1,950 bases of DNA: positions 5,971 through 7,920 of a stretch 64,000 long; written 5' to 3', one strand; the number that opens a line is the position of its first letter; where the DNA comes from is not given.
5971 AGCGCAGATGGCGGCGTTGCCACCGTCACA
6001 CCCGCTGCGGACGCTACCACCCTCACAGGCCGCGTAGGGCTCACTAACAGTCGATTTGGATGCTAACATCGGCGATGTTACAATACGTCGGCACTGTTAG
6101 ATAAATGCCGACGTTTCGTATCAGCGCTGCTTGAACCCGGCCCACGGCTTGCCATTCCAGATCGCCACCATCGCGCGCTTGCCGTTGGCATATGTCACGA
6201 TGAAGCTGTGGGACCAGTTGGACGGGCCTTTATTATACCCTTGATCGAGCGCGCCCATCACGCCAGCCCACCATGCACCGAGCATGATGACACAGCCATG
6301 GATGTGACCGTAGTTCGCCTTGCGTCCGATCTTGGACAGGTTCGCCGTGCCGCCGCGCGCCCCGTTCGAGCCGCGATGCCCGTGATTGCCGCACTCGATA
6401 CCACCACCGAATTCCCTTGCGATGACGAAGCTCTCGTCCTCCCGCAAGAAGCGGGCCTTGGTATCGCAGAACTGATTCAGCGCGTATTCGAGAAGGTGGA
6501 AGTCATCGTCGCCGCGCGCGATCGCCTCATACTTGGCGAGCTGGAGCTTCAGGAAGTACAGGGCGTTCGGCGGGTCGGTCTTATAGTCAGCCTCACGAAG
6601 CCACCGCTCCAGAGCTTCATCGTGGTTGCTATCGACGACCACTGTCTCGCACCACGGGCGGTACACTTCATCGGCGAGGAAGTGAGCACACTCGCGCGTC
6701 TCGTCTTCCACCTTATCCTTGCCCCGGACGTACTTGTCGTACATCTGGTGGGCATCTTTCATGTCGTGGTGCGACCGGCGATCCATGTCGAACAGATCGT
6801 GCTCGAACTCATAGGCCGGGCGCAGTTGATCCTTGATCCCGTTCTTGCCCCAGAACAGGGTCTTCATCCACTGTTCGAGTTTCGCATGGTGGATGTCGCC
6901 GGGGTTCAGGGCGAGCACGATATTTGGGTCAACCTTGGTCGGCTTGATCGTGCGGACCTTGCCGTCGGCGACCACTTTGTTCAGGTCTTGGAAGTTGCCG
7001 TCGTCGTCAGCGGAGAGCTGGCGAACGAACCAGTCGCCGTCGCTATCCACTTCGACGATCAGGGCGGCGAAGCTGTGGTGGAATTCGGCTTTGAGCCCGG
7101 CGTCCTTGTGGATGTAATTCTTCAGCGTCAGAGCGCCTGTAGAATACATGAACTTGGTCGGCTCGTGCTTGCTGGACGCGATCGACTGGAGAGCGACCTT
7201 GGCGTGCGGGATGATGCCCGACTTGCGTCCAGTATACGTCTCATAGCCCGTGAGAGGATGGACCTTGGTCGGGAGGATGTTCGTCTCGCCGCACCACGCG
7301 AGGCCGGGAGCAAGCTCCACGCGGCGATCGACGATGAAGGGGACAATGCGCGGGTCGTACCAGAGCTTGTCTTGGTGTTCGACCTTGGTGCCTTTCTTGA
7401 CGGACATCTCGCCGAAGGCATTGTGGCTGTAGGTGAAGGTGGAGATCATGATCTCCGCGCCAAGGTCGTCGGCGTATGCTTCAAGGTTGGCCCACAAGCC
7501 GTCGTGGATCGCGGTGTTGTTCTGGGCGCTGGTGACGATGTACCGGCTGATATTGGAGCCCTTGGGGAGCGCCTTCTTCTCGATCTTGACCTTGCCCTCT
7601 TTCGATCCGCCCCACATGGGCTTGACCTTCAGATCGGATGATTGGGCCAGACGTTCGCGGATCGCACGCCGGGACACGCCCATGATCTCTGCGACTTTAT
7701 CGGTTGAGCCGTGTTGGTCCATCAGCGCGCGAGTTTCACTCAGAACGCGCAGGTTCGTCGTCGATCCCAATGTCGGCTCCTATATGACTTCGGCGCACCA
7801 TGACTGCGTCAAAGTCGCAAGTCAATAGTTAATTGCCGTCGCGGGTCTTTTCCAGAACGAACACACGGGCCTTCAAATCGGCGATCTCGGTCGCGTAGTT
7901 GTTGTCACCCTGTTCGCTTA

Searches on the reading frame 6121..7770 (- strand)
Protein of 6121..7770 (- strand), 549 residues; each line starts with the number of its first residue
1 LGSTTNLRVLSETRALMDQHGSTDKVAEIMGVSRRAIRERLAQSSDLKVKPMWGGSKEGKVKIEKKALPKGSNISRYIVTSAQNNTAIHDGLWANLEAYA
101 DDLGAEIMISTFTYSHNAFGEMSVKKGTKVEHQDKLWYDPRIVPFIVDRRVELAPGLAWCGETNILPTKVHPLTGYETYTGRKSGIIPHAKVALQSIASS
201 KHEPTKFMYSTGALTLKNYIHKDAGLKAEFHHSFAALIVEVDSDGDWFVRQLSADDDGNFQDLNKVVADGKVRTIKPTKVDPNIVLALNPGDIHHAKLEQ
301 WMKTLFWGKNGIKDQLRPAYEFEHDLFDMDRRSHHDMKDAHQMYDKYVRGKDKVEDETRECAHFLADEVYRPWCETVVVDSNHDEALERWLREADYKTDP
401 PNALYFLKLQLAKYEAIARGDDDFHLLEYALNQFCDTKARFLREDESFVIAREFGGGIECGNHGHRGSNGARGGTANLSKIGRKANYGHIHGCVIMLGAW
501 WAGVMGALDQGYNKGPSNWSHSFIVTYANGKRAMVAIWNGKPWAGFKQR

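Call 15: search_protein_families(library=phrogs, proteins=[window:6121-7770:-], max_evalue=0.001)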
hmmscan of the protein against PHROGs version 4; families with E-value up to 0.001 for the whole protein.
window:6121-7770:- (549 aa): 1 family
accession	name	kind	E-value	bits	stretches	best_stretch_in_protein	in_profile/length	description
phrog_1745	-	other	1.3e-175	586.2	1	58-544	75-541/542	DNA transfer protein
